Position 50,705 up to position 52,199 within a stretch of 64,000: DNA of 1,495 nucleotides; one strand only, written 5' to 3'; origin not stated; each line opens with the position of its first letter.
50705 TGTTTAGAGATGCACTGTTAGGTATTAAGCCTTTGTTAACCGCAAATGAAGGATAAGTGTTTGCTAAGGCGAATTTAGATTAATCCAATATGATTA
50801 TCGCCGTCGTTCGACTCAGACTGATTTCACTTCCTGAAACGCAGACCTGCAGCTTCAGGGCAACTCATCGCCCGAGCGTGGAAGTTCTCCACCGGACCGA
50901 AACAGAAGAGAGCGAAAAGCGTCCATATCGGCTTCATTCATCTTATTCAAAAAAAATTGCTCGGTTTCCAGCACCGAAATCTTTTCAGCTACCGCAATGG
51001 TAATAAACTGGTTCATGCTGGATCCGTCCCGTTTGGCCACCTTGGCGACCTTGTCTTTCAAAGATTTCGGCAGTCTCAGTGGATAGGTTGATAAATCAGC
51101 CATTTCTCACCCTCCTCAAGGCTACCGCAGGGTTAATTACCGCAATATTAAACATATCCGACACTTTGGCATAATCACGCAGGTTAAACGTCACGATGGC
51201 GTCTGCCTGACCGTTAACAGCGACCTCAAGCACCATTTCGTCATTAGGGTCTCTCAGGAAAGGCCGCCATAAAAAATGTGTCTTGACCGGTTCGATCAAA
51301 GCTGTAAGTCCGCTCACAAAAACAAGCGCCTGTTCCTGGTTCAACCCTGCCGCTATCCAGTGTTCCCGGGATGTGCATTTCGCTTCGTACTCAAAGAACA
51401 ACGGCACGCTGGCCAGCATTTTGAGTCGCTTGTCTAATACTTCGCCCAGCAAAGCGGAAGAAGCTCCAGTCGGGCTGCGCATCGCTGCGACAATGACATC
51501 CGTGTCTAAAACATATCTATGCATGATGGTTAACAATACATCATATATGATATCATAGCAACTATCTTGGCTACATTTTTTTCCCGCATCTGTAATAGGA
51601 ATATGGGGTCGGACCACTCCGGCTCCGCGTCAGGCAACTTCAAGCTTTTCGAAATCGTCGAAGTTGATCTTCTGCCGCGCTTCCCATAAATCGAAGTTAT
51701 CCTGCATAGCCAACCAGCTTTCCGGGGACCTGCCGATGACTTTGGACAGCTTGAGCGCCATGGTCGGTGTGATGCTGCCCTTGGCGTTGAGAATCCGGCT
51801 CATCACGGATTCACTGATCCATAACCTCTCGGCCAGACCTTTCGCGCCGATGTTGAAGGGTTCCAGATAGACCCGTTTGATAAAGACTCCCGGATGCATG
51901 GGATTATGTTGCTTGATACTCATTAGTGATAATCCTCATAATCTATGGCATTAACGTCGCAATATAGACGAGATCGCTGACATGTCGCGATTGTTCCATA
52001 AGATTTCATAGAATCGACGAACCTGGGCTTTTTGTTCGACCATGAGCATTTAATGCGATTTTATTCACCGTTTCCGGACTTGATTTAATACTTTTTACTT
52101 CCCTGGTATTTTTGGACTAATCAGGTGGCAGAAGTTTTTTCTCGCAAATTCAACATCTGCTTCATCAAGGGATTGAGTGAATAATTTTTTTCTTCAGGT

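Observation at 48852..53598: Low-GC island bracketed by ~118-bp direct repeats derived from a brnA-like gene start, filled with orphan antitoxins, a toxin-first PIN-RHH pair and unannotatable ORFs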

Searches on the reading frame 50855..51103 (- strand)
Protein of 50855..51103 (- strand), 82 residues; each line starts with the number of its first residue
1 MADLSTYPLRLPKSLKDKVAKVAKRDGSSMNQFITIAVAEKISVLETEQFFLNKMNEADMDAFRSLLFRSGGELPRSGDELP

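Call 7: search_protein_families(library=pfam, max_evalue=0.1, proteins=[window:50855-51103:-])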
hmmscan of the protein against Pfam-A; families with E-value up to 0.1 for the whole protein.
window:50855-51103:- (82 aa): 4 families
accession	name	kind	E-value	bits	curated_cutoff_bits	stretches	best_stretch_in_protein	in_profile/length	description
PF03869.20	Arc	-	1.3e-05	25.4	20.4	1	6-34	6-34/50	Arc-like DNA binding domain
PF05534.18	HicB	-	0.00061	20.1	21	1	9-35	22-48/51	HicB family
PF07704.17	PSK_trans_fac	-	0.025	15.9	28.3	1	17-63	12-55/82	Rv0623-like transcription factor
PF01402.27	RHH_1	-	0.067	13.6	20.5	0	9-41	4-36/39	Ribbon-helix-helix protein, copG family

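Call 8: search_protein_families(library=ncbifam, max_evalue=0.1, proteins=[window:50855-51103:-])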
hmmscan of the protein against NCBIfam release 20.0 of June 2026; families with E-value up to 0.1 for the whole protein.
window:50855-51103:- (82 aa): 2 families
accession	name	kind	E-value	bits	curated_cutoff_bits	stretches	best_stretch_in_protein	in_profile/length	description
NF041551.1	YlcI_YnfO_N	subfamily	4.9e-05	23.3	30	1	9-42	7-39/42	YlcI/YnfO family protein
NF048017.1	antitoxin_RelB_like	equivalog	0.0029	17.8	50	1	10-58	1-49/70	type II toxin-antitoxin system RelB family antitoxin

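Call 11: search_protein_families(library=padloc, max_evalue=0.1, proteins=[window:50855-51103:-])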
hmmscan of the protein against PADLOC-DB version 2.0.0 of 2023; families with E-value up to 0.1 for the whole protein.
window:50855-51103:- (82 aa): 1 family
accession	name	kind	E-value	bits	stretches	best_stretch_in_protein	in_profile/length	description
PDLC05075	PDC-S70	-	0.01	14.2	1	6-49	27-70/83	-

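Call 12: search_protein_families(library=phrogs, max_evalue=0.1, proteins=[window:50855-51103:-])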
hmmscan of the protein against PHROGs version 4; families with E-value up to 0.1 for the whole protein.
window:50855-51103:- (82 aa): 15 families
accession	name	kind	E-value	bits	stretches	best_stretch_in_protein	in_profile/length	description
phrog_582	-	transcription regulation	3.5e-06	28.3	1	7-48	60-101/105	Arc-like repressor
phrog_1287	-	unknown function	6.8e-06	27.5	1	5-55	10-60/115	-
phrog_13890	-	unknown function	8.6e-06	26.6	1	8-42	21-55/73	-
phrog_2685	-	other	1.7e-05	26.2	1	3-50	17-64/161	partition protein ATPase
phrog_795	-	other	2.1e-05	25.8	1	6-43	19-56/116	partition protein ATPase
phrog_7906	-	transcription regulation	4.1e-05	25.3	1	5-39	10-44/111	Arc-like transcriptional regulator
phrog_3178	-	transcription regulation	9.9e-05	23.7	1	3-48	8-53/125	Arc-like DNA binding domain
phrog_228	-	transcription regulation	0.0002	22.2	1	3-57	9-63/251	Arc-like repressor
phrog_30599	-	transcription regulation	0.00062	21.2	1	6-39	12-45/100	transcriptional regulator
phrog_9151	-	moron, auxiliary metabolic gene and host takeover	0.0017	19.6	1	8-44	75-111/119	HicB-like antitoxin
phrog_29983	-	unknown function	0.0086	17.5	1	9-40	93-124/131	-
phrog_1388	-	unknown function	0.027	15.6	1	9-34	10-35/143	-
phrog_38161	-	transcription regulation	0.028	15.2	1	8-42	13-47/137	Arc-like transcriptional regulator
phrog_7325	-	transcription regulation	0.037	15.1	1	5-48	57-100/151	CopG-like transcriptional repressor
phrog_497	-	moron, auxiliary metabolic gene and host takeover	0.083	13.3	1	9-44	107-142/342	toxin-antitoxin system HicB-like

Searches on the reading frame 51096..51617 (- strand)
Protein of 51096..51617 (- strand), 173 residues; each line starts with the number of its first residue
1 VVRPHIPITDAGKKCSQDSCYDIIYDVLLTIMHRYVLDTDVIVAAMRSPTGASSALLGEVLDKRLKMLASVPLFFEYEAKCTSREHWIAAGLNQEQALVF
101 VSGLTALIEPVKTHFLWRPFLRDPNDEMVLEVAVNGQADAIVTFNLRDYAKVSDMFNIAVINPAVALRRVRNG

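Call 7: search_protein_families(library=pfam, max_evalue=0.1, proteins=[window:51096-51617:-])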
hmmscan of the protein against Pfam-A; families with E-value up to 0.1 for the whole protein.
window:51096-51617:- (173 aa): 2 families
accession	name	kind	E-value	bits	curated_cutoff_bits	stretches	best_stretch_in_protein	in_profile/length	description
PF13470.12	PIN_3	-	4.4e-18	66.6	27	1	34-146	1-114/115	PIN domain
PF01850.27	PIN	-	0.051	14.6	23.6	0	35-147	1-113/120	PIN domain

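Call 8: search_protein_families(library=ncbifam, max_evalue=0.1, proteins=[window:51096-51617:-])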
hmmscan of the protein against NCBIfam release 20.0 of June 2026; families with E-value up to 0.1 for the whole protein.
window:51096-51617:- (173 aa): 2 families
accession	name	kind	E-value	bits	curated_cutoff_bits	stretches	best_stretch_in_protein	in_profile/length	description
TIGR00305.1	TIGR00305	equivalog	1.8e-12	47.5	29.15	1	35-144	2-108/115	putative toxin-antitoxin system toxin component, PIN family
NF046100.1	RSP_2648_fam_PIN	equivalog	8.9e-08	32.3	170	1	118-151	78-111/177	RSP_2648 family PIN domain-containing protein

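Call 11: search_protein_families(library=padloc, max_evalue=0.1, proteins=[window:51096-51617:-])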
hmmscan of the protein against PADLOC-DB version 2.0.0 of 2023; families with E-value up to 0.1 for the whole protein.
window:51096-51617:- (173 aa): 0 families

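Call 12: search_protein_families(library=phrogs, max_evalue=0.1, proteins=[window:51096-51617:-])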
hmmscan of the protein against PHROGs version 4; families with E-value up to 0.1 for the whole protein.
window:51096-51617:- (173 aa): 1 family
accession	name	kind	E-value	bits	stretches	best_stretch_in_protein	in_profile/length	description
phrog_14427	-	unknown function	0.038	14.9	1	120-168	85-132/139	-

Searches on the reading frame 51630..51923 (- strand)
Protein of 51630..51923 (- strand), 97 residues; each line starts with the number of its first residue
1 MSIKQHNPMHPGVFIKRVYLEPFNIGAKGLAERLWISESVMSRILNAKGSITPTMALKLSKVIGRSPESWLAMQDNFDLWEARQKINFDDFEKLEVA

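Call 7: search_protein_families(library=pfam, max_evalue=0.1, proteins=[window:51630-51923:-])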
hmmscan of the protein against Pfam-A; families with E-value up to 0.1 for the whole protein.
window:51630-51923:- (97 aa): 2 families
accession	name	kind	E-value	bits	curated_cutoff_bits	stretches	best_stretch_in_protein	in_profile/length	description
PF01381.28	HTH_3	-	2.3e-06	27.9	23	1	28-68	13-53/55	Helix-turn-helix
PF13560.12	HTH_31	-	0.03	15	27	1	28-68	18-59/64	Helix-turn-helix domain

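Call 8: search_protein_families(library=ncbifam, max_evalue=0.1, proteins=[window:51630-51923:-])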
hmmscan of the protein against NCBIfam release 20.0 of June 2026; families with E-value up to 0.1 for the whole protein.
window:51630-51923:- (97 aa): 1 family
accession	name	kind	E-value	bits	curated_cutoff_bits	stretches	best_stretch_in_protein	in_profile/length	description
TIGR02607.1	antidote_HigA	equivalog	9.3e-27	92.7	47.7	1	6-85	2-81/81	HigA family addiction module antitoxin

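Call 11: search_protein_families(library=padloc, max_evalue=0.1, proteins=[window:51630-51923:-])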
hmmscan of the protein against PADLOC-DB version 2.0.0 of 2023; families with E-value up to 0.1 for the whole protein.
window:51630-51923:- (97 aa): 1 family
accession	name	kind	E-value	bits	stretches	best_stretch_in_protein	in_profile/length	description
PDLC04775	PDC-M69A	-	6.8e-05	21.3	1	20-76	16-72/113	-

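Call 12: search_protein_families(library=phrogs, max_evalue=0.1, proteins=[window:51630-51923:-])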
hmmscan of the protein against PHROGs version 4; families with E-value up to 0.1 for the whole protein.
window:51630-51923:- (97 aa): 5 families
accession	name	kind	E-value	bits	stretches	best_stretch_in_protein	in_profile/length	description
phrog_1381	-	moron, auxiliary metabolic gene and host takeover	3.1e-22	80.1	1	4-89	6-91/264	plasmid antitoxin with HTH domain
phrog_2439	-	transcription regulation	0.0034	17.3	1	24-77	20-73/367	transcriptional regulator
phrog_638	-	transcription regulation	0.0038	18.1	1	28-73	21-66/145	transcriptional regulator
phrog_3642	-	DNA, RNA and nucleotide metabolism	0.026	15.5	1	28-66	25-63/79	HTH DNA binding protein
phrog_8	-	transcription regulation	0.063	13.7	1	15-77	163-222/346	transcriptional regulator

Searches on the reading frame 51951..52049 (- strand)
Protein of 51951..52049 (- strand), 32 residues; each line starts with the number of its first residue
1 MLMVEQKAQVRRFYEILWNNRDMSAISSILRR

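Call 7: search_protein_families(library=pfam, max_evalue=0.1, proteins=[window:51951-52049:-])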
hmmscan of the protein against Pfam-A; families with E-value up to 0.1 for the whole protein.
window:51951-52049:- (32 aa): 1 family
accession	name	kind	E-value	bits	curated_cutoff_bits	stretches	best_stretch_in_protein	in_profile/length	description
PF21183.3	HAT1_C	-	0.085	13.8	27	0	7-17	40-50/52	Histone acetyltransferase type B catalytic subunit, C-terminal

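Call 8: search_protein_families(library=ncbifam, max_evalue=0.1, proteins=[window:51951-52049:-])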
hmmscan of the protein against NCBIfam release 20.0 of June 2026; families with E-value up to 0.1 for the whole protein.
window:51951-52049:- (32 aa): 0 families

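Call 60: search_dna_similar(query=window:51954-52049:-, collection=plasmids, mode=protein, max_evalue=10, max_rows=12)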
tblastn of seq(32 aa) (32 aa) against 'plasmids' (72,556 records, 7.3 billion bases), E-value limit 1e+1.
Records with a match: 8; places in all: 8; records where one place covers at least 80% of the query: 8.
Best place of each record, by identity: <60% 8.
By first word of the organism name: Bradyrhizobium 7; Sinorhizobium 1.
By predicted mobility (MOB-suite, as given by PLSDB): non-mobilizable 4; mobilizable 2; conjugative 2.
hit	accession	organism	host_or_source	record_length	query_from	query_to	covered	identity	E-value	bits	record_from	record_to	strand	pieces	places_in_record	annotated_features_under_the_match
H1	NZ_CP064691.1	Bradyrhizobium sp. 192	Acmispon strigosus,cell culture,root ...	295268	6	31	81%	42.3%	3e+0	30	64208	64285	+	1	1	ester cyclase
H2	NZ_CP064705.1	Bradyrhizobium sp. 155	Acmispon strigosus,cell culture,root ...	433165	6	31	81%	42.3%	3e+0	30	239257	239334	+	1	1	ester cyclase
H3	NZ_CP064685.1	Bradyrhizobium sp. CW1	Acmispon strigosus,cell culture,bulk ...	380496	6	31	81%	42.3%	3e+0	30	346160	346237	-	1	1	ester cyclase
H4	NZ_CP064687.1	Bradyrhizobium sp. 4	Acmispon strigosus,cell culture,root ...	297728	6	31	81%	42.3%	4e+0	30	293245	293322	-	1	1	ester cyclase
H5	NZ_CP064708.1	Bradyrhizobium sp. 131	Acmispon strigosus,cell culture,root ...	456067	6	31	81%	42.3%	4e+0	30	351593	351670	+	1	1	ester cyclase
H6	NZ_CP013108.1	Sinorhizobium americanum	Vachellia farnesiana,cell culture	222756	6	32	84%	40.7%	7e+0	29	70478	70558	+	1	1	ester cyclase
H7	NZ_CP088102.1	Bradyrhizobium barranii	cell culture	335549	3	31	91%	37.9%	2e+0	30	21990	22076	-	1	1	ester cyclase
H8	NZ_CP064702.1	Bradyrhizobium sp. 172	Acmispon strigosus,cell culture,root ...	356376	3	31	91%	37.9%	3e+0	30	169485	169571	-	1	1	ester cyclase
